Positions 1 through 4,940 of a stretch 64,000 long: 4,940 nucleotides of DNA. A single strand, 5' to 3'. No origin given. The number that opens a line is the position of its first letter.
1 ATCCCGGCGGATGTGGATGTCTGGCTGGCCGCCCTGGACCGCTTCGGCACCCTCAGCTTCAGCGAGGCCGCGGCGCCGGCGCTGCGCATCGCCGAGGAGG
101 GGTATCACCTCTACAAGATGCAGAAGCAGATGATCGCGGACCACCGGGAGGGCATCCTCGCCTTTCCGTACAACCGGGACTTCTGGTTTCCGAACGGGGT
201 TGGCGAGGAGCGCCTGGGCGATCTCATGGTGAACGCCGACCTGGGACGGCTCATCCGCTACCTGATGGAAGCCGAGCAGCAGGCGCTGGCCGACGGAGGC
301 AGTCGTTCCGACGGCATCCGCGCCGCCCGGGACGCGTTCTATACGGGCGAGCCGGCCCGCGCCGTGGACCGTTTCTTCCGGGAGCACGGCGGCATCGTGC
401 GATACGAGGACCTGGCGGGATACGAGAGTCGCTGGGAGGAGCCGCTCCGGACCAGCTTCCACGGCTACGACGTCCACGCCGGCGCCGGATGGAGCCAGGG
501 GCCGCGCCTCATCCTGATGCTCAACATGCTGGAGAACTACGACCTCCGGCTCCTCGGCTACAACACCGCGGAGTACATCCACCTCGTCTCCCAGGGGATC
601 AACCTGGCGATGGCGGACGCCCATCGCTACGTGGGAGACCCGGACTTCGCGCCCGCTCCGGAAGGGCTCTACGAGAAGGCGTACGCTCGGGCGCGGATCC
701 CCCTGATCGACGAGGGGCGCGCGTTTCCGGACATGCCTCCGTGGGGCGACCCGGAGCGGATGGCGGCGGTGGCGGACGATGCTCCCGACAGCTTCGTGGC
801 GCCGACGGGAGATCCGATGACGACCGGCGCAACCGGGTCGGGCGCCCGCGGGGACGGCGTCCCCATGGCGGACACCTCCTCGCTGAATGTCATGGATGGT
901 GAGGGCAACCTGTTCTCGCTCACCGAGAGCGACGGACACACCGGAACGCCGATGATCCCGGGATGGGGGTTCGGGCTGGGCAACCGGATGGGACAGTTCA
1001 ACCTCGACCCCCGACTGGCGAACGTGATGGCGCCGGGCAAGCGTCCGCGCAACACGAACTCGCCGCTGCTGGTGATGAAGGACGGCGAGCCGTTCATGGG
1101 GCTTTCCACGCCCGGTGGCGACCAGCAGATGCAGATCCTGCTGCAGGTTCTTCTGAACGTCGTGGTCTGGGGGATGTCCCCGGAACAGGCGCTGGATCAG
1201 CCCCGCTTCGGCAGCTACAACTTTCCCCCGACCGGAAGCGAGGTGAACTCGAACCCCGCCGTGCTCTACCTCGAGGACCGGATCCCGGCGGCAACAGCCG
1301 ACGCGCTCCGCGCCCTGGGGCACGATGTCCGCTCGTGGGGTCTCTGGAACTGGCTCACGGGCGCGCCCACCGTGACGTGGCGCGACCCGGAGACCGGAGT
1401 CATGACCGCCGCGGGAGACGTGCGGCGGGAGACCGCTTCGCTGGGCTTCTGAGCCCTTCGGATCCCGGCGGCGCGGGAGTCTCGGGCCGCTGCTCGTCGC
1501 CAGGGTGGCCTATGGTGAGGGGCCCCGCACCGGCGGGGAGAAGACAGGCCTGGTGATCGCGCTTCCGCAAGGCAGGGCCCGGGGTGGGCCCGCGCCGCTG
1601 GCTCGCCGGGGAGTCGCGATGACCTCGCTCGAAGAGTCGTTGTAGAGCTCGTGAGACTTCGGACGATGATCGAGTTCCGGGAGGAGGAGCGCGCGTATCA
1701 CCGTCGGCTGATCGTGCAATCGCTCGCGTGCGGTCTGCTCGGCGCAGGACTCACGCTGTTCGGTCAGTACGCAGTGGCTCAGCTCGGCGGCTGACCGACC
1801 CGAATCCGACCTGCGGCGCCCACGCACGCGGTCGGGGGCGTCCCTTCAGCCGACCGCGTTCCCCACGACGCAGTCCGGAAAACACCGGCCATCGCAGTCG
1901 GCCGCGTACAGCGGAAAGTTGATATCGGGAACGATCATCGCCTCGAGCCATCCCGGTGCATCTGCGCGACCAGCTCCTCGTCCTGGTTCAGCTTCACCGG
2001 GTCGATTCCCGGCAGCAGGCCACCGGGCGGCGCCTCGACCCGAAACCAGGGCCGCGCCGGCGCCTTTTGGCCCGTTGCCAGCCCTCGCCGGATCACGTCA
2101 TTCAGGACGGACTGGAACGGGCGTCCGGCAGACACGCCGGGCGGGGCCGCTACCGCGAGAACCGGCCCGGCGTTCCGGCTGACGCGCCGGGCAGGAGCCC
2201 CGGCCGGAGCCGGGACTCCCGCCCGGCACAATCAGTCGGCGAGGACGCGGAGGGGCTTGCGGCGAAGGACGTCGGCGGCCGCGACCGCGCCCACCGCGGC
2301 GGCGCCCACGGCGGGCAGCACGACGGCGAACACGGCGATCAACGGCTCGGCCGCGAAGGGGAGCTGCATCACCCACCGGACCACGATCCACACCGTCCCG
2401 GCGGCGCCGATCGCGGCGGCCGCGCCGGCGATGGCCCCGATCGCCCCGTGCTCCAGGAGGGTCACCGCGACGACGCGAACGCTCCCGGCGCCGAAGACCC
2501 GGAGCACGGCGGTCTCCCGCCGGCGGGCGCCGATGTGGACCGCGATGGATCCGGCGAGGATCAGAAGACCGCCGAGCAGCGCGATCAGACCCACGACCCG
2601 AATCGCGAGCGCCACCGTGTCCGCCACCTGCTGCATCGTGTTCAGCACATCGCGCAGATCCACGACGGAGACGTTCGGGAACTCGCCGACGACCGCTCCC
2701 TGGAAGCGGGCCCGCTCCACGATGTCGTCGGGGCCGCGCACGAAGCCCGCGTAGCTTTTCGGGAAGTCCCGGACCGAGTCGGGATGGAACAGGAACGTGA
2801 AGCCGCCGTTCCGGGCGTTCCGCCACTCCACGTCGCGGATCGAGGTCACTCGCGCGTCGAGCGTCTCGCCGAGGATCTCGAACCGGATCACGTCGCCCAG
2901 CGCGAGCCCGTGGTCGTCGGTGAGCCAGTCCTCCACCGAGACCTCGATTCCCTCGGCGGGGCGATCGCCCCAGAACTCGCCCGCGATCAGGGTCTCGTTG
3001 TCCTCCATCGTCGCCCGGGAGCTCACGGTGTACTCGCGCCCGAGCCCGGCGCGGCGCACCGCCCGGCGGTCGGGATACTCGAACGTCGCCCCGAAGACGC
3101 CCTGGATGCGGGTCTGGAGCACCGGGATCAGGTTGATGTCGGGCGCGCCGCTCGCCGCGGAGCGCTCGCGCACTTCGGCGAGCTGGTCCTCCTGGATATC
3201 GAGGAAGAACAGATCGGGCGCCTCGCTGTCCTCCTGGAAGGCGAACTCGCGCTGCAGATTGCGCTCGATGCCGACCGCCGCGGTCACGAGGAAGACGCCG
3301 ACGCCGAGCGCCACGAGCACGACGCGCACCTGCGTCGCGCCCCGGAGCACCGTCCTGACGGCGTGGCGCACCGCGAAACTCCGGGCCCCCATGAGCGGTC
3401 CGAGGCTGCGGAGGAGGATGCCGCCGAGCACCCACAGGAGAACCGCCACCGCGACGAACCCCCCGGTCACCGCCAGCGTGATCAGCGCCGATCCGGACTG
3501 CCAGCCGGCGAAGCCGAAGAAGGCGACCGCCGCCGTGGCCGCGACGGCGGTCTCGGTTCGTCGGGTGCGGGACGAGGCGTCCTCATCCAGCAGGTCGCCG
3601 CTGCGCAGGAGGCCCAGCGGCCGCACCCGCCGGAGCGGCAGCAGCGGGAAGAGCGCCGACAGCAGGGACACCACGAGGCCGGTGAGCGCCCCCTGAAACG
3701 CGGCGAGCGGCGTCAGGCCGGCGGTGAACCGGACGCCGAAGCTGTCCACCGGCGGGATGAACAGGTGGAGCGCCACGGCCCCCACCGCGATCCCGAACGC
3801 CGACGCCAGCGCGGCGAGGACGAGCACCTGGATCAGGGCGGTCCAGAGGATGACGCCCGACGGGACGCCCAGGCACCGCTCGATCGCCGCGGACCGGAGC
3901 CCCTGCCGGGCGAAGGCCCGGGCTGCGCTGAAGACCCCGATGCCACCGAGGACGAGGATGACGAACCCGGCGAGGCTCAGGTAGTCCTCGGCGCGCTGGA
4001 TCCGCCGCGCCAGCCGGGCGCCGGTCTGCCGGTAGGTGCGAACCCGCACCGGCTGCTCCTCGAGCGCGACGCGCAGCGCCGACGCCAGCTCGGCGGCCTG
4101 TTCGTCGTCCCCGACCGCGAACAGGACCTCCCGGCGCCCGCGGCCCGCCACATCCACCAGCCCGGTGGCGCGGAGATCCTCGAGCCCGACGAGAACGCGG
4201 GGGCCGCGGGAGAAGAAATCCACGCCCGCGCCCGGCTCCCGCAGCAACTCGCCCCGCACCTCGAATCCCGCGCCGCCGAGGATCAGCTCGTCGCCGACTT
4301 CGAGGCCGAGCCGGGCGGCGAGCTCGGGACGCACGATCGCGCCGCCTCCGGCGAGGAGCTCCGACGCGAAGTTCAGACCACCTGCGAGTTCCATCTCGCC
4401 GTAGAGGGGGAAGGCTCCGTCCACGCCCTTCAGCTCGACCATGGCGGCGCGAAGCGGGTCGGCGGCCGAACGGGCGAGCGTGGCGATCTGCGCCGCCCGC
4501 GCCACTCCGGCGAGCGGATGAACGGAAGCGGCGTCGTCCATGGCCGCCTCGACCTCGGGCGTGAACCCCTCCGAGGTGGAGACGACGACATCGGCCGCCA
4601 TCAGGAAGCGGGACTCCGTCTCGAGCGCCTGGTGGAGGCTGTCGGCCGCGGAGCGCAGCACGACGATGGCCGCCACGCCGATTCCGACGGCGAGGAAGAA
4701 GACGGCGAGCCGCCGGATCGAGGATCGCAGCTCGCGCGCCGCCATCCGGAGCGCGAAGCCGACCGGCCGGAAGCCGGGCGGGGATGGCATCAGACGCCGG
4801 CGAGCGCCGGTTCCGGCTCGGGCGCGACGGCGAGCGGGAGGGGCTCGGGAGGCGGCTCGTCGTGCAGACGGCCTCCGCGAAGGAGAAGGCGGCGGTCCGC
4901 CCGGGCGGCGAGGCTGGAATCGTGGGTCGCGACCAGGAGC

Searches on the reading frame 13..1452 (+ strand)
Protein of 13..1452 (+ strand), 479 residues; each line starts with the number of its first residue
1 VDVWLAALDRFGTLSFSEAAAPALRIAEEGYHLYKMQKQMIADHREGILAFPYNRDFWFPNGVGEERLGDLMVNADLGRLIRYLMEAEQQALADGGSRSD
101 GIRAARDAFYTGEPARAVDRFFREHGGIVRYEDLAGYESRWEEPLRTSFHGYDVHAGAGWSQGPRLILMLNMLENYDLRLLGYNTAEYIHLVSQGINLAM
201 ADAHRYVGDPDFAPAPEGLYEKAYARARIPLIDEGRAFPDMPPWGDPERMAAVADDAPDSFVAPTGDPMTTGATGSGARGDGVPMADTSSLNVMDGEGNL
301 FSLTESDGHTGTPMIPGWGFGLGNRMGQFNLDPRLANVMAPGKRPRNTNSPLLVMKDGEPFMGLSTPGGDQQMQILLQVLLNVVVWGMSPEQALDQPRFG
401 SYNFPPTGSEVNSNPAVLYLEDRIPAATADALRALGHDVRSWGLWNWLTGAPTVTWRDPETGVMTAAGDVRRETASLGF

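Call 33: search_protein_families(library=pfam, proteins=[window:13-1452:+], max_evalue=0.001)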
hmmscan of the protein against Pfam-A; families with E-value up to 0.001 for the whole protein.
window:13-1452:+ (479 aa): 1 family
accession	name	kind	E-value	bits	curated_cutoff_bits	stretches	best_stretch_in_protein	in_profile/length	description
PF01019.26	G_glu_transpept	-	9.9e-81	272.5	27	1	3-473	89-511/512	Gamma-glutamyltranspeptidase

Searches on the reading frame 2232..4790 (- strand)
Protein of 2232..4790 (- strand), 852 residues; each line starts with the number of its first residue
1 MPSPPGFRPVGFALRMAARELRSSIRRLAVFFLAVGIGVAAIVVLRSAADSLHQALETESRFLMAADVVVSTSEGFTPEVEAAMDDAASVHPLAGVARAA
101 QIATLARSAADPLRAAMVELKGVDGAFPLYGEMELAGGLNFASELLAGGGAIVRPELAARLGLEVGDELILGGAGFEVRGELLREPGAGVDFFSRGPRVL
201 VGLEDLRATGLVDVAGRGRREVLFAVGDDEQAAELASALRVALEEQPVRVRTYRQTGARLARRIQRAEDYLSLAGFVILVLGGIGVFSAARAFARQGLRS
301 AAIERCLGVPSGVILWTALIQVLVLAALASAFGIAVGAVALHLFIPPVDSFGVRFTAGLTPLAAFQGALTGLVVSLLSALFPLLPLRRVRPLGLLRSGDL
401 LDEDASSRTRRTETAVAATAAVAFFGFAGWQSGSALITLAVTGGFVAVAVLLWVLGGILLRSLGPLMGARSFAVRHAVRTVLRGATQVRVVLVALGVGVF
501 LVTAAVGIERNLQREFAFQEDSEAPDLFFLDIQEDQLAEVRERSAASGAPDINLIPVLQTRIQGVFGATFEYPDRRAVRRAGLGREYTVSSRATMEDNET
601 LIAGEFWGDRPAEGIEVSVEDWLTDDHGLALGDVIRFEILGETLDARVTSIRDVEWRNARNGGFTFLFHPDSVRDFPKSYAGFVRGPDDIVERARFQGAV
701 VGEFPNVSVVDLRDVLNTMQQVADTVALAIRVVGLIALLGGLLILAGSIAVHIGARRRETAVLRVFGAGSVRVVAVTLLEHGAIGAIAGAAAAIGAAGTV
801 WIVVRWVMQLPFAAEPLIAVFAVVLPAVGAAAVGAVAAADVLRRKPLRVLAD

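Call 33: search_protein_families(library=pfam, proteins=[window:2232-4790:-], max_evalue=0.001)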
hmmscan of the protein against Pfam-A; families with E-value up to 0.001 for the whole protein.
window:2232-4790:- (852 aa): 2 families
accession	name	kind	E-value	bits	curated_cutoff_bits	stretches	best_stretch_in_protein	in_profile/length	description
PF02687.27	FtsX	-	4e-15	56.3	25.5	2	273-389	2-118/120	FtsX-like permease C-terminal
PF12704.14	MacB_PCD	-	3.9e-12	47.3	27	1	31-240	4-205/207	MacB-like periplasmic core domain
